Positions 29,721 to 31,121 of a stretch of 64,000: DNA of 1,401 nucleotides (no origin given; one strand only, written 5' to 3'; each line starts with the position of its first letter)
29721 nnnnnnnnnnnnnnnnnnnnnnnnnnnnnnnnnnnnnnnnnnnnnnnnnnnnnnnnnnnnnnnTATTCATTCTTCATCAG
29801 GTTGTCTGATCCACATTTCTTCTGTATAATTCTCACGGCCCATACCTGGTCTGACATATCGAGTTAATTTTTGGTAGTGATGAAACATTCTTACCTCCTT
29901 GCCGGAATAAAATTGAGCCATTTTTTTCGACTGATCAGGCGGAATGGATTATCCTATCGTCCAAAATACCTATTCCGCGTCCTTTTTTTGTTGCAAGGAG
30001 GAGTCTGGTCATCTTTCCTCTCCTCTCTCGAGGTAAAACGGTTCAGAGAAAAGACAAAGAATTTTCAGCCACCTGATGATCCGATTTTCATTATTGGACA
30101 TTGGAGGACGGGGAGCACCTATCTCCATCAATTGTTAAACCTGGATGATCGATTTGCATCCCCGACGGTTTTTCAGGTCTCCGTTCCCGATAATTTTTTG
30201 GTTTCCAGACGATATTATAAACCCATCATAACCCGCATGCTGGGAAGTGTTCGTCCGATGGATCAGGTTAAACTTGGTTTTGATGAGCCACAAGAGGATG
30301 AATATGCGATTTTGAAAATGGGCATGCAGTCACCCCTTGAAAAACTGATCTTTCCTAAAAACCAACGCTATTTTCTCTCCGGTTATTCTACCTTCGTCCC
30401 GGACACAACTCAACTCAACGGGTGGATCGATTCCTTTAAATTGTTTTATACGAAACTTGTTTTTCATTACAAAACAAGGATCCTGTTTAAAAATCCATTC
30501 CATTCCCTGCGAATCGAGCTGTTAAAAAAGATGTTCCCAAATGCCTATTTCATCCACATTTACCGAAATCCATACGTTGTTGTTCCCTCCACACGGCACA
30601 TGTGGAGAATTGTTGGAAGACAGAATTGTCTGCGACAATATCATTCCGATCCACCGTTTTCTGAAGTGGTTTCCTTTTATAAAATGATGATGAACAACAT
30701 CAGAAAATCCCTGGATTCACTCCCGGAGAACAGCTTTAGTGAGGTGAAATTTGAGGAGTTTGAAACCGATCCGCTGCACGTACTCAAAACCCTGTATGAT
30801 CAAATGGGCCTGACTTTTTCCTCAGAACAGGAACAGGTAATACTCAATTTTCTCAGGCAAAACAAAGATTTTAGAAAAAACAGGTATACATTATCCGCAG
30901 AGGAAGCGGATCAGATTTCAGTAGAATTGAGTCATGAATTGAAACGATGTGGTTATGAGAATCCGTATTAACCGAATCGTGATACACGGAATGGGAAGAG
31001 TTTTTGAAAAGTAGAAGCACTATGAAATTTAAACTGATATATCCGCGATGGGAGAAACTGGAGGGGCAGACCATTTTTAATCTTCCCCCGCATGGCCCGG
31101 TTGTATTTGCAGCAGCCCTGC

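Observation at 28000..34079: Tailoring/loading operon: HTH protein, BtrH_N protein, dedicated ACP, sulfotransferase, rSAM 4, orphan 124-aa protein, PaaK-type ligase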

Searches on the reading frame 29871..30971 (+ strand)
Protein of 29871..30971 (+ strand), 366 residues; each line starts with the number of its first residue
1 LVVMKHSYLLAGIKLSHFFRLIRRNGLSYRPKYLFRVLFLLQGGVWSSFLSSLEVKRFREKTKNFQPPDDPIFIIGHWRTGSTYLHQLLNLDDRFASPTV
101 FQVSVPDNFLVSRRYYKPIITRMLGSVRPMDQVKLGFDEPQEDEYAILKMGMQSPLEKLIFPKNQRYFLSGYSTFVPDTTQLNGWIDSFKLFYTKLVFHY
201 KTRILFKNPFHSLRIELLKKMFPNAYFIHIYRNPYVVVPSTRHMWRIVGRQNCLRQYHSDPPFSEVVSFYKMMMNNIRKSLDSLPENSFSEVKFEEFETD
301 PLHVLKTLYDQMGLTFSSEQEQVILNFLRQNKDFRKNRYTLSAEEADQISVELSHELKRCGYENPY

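Call 3: search_protein_families(library=pfam, proteins=[window:29871-30971:+], max_evalue=0.01)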
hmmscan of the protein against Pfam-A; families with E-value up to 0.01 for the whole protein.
window:29871-30971:+ (366 aa): 2 families
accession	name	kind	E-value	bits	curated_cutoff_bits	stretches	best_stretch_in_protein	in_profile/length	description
PF13469.12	Sulfotransfer_3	-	1.9e-30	107.2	27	1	71-317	1-215/216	Sulfotransferase family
PF00685.33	Sulfotransfer_1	-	7.3e-10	39.1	22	1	69-361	1-227/255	Sulfotransferase domain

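Call 4: search_protein_families(library=ncbifam, proteins=[window:29871-30971:+], max_evalue=0.01)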
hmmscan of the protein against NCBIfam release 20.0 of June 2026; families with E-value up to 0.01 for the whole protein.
window:29871-30971:+ (366 aa): 1 family
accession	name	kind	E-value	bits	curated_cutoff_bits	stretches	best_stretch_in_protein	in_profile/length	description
NF052394.1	NodProtNoeE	equivalog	0.0087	14.8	500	0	202-247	98-143/387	nodulation protein NoeE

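Call 14: find_homologous_proteins(query=window:29871-30971:+, max_evalue=1e-10)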
Query window:29871-30971:+ (366 aa): 734 proteins with E <= 1e-10 among 2678 candidates; the best 120 are listed.
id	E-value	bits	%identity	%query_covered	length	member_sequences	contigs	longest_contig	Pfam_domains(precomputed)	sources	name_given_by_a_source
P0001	4.4e-228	774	93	99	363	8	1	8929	PF13469.13,PF00685.34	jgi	-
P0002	6.5e-198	675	80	99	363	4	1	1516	PF13469.13,PF00685.34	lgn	-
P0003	3.0e-197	673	81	99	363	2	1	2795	PF13469.13,PF00685.34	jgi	jgi:hypothetical protein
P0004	6.6e-196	668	79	99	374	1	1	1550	PF13469.13,PF00685.34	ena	-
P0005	1.8e-194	664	79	99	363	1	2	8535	PF13469.13,PF00685.34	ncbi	-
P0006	8.2e-194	662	78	99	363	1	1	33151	PF13469.13,PF00685.34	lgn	-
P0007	2.7e-193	660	79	99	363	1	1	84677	PF13469.13,PF00685.34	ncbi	-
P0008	1.2e-188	645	77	99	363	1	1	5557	PF13469.13,PF00685.34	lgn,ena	-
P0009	2.9e-188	643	78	99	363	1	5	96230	PF13469.13,PF00685.34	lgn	-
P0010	7.6e-157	540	63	99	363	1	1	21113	PF13469.13,PF00685.34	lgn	-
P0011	5.0e-132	458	62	87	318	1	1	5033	PF13469.13,PF00685.34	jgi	jgi:hypothetical protein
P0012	1.0e-123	431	63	84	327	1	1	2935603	PF13469.13,PF00685.34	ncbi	ncbi:MAG: sulfotransferase, partial [Bacteroidales bacterium]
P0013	1.7e-120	420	52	98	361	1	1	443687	PF13469.13,PF00685.34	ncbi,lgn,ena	-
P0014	1.3e-118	414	52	98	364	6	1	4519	PF13469.13,PF00685.34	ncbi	-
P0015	5.8e-117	409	52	98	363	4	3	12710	PF13469.13,PF00685.34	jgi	jgi:hypothetical protein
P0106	2.4e-104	367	47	98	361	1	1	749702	PF13469.13,PF00685.34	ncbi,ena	-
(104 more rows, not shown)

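Call 16: find_encoding_contigs(protein=P0007, flank=10000, max_places=2)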
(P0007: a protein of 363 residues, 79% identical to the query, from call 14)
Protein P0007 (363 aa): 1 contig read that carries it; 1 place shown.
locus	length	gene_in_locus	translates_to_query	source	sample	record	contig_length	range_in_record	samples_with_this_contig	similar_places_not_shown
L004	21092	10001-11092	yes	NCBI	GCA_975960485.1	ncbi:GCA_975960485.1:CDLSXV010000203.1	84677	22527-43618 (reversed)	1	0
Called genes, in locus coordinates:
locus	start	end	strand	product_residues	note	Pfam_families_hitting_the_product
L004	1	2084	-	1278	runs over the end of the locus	PF03176:MMPL, PF00891:Methyltransf_2, PF05175:MTS (weak), PF08241:Methyltransf_11, PF08242:Methyltransf_12 (weak), PF13649:Methyltransf_25, PF13847:Methyltransf_31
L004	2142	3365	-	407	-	PF00535:Glycos_transf_2, PF09835:DUF2062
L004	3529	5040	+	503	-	PF00890:FAD_binding_2 (weak), PF01266:DAO (faint), PF01593:Amino_oxidase, PF03486:HI0933_like (faint), PF13450:NAD_binding_8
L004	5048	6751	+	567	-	PF03417:AAT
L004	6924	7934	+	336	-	PF08100:Dimerisation, PF00891:Methyltransf_2, PF13847:Methyltransf_31 (weak), PF08242:Methyltransf_12 (faint)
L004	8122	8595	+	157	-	-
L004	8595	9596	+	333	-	PF14399:BtrH_N, PF16169:DUF4872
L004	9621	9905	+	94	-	PF00550:PP-binding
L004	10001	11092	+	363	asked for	PF00685:Sulfotransfer_1, PF13469:Sulfotransfer_3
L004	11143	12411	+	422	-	PF02310:B12-binding (weak), PF04055:Radical_SAM (faint)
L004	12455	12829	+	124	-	-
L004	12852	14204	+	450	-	PF00501:AMP-binding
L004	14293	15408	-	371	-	PF08541:ACP_syn_III_C (faint), PF08545:ACP_syn_III (weak)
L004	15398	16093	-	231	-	PF00378:ECH_1, PF16113:ECH_2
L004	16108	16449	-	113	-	-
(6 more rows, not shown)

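Call 17: find_encoding_contigs(protein=P0013, flank=10000, max_places=2)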
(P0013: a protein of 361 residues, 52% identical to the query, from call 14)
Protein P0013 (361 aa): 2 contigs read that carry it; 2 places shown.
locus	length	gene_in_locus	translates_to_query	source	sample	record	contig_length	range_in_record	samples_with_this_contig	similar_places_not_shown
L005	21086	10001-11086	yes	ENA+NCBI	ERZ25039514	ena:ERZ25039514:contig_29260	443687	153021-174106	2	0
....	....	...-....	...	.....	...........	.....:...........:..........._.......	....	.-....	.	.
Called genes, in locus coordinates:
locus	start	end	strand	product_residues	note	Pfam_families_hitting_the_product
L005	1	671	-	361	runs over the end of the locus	PF02737:3HCDH_N, PF00725:3HCDH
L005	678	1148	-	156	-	-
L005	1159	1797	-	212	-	PF00109:ketoacyl-synt (faint), PF00195:Chal_sti_synt_N (faint), PF08545:ACP_syn_III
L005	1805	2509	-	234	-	PF00378:ECH_1, PF16113:ECH_2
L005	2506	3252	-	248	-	PF00378:ECH_1, PF16113:ECH_2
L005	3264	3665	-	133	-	PF20791:Acyl-ACP_TE_C, PF13279:4HBT_2, PF03061:4HBT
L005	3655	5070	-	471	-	PF02310:B12-binding (weak), PF04055:Radical_SAM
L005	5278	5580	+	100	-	PF00550:PP-binding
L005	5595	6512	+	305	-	PF00698:Acyl_transf_1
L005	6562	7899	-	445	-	PF02310:B12-binding, PF04055:Radical_SAM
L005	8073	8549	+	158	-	-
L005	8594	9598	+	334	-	PF14399:BtrH_N, PF16169:DUF4872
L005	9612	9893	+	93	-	PF00550:PP-binding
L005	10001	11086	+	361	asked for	PF00685:Sulfotransfer_1 (weak), PF13469:Sulfotransfer_3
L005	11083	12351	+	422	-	PF04055:Radical_SAM (faint)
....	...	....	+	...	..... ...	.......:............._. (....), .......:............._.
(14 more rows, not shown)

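Call 18: find_encoding_contigs(protein=P0106, flank=10000, max_places=2)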
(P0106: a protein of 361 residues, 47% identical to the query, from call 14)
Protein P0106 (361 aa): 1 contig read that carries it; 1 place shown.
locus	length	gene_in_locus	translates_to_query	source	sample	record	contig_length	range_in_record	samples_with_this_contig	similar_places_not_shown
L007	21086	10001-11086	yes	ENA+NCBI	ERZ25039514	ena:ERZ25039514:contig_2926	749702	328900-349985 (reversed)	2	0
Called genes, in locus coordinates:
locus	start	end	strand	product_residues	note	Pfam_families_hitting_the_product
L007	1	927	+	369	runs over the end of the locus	PF00109:ketoacyl-synt (faint), PF08545:ACP_syn_III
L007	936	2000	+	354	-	PF02737:3HCDH_N, PF00725:3HCDH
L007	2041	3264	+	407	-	PF00109:ketoacyl-synt, PF00108:Thiolase_N (weak), PF02801:Ketoacyl-synt_C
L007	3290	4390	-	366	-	PF08100:Dimerisation, PF00891:Methyltransf_2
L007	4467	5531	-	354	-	-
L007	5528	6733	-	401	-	PF00109:ketoacyl-synt, PF00108:Thiolase_N (weak), PF02801:Ketoacyl-synt_C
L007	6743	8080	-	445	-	PF02310:B12-binding, PF04055:Radical_SAM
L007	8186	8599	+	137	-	-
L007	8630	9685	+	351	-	PF14399:BtrH_N, PF16169:DUF4872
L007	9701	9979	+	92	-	PF00550:PP-binding (weak)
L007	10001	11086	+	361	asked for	PF00685:Sulfotransfer_1, PF13469:Sulfotransfer_3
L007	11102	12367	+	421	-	PF02310:B12-binding (weak), PF04055:Radical_SAM (weak)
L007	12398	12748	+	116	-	-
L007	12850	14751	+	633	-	PF13620:CarboxypepD_reg, PF13715:CarbopepD_reg_2, PF07715:Plug (weak)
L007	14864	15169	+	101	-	-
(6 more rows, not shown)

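Call 23: find_related_loci(query=A1, collection=genome_contigs, flank=10000)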
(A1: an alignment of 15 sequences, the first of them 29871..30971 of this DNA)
Query A1 (366 aa) in genome_contigs; peptide patterns used: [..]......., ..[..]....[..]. (x = any residue, [..] = any of these).
599 stretches matched a pattern (row limit reached: there are more); 595 encode a relative of the query (tblastn E <= 1e-3); the best 80 are kept; 80 distinct loci.
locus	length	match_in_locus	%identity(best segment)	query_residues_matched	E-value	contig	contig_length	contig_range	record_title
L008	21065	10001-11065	52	4-357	1e-119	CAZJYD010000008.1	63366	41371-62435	MAG TPA_asm: uncultured Bacteroidales bacterium isolate SRP141376_co1_300 genome assembly, contig: NODE_1202_length_6336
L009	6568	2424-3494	51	4-362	6e-120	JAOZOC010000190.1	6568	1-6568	MAG: Bacteroidales bacterium isolate GMC4.concoct.313 GMC4_21103_length_6568_cov_5.775833, whole genome shotgun sequence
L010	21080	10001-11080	50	4-363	9e-119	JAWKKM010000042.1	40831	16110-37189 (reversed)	MAG: Bacteroidales bacterium isolate AC3.32 AC3.32.fa-42, whole genome shotgun sequence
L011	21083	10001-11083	50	4-363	2e-117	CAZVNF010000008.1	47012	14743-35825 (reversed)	MAG TPA_asm: uncultured Draconibacterium sp. isolate SRP272421_co4_125 genome assembly, contig: NODE_1203_length_47012_c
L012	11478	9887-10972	49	3-364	2e-114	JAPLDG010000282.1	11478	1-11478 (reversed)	MAG: Bacteroidetes bacterium isolate LacPavin_0419_WC70L_MAG_45_7 LacPavin_0419_WC70L_scaffold_545778, whole genome shot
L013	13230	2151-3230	48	4-363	5e-113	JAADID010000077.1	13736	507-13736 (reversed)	MAG: Chlorobiota bacterium isolate M_MetaBat.24 contig-127_7634, whole genome shotgun sequence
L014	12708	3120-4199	48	4-363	6e-113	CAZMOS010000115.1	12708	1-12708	MAG TPA_asm: uncultured Lentimicrobiaceae bacterium isolate binchicken_co64_129 genome assembly, contig: NODE_3651_lengt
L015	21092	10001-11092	47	3-366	4e-112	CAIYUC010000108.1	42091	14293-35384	MAG: uncultured Bacteroidales bacterium isolate A14_bin-1928 genome assembly, contig: bin-1928:108/244, whole genome sho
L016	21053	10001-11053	51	3-353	9e-112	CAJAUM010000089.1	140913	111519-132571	MAG: uncultured Bacteroidales bacterium isolate Loc090907-6m_bin-511 genome assembly, contig: bin-511:089/155, whole gen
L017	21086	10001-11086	47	3-364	2e-110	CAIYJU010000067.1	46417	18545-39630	MAG: uncultured Bacteroidales bacterium isolate Ja1_bin-2221 genome assembly, contig: bin-2221:067/210, whole genome sho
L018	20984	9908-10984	47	4-362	6e-110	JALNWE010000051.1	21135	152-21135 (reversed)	MAG: Bacteroidales bacterium isolate SO_2016_LW1 bin 3 scaffold02321_LW64-88_2016, whole genome shotgun sequence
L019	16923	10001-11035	48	4-350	1e-109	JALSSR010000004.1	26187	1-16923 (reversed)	MAG: Bacteroidales bacterium isolate 356-308_metabat2_scaf2bin.063 356-308_scaffold_1023_c1, whole genome shotgun sequen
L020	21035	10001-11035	49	3-349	5e-109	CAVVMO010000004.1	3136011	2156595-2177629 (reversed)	MAG: uncultured Bacteroidales bacterium isolate MFD04716.bin.1.418 genome assembly, contig: contig_4261, whole genome sh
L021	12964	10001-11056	47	3-354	2e-108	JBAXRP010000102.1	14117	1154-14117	MAG: Bacteroidota bacterium isolate ELA586 MAG586_102, whole genome shotgun sequence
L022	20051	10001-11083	44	2-362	7e-108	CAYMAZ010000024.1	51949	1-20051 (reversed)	MAG TPA_asm: uncultured Bacteroidales bacterium isolate SRP192927_co7_123 genome assembly, contig: NODE_886_length_51949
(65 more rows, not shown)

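Call 27: search_solved_structures(query=window:29871-30971:+, max_evalue=0.01, show_alignments=2)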
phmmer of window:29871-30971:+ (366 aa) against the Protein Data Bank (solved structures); distinct sequences matched with E-value up to 0.01: 4.
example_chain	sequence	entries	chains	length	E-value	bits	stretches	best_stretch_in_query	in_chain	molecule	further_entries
2z6v_A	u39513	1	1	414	4.6e-09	38.9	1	206-348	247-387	Putative uncharacterized protein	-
2zq5_A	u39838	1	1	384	1.3e-05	27.6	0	202-330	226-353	Putative uncharacterized protein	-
4gox_A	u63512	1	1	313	0.00042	22.6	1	193-317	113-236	Polyketide synthase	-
4gbm_A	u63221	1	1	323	0.0068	18.6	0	201-320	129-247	CurM Sulfotransferase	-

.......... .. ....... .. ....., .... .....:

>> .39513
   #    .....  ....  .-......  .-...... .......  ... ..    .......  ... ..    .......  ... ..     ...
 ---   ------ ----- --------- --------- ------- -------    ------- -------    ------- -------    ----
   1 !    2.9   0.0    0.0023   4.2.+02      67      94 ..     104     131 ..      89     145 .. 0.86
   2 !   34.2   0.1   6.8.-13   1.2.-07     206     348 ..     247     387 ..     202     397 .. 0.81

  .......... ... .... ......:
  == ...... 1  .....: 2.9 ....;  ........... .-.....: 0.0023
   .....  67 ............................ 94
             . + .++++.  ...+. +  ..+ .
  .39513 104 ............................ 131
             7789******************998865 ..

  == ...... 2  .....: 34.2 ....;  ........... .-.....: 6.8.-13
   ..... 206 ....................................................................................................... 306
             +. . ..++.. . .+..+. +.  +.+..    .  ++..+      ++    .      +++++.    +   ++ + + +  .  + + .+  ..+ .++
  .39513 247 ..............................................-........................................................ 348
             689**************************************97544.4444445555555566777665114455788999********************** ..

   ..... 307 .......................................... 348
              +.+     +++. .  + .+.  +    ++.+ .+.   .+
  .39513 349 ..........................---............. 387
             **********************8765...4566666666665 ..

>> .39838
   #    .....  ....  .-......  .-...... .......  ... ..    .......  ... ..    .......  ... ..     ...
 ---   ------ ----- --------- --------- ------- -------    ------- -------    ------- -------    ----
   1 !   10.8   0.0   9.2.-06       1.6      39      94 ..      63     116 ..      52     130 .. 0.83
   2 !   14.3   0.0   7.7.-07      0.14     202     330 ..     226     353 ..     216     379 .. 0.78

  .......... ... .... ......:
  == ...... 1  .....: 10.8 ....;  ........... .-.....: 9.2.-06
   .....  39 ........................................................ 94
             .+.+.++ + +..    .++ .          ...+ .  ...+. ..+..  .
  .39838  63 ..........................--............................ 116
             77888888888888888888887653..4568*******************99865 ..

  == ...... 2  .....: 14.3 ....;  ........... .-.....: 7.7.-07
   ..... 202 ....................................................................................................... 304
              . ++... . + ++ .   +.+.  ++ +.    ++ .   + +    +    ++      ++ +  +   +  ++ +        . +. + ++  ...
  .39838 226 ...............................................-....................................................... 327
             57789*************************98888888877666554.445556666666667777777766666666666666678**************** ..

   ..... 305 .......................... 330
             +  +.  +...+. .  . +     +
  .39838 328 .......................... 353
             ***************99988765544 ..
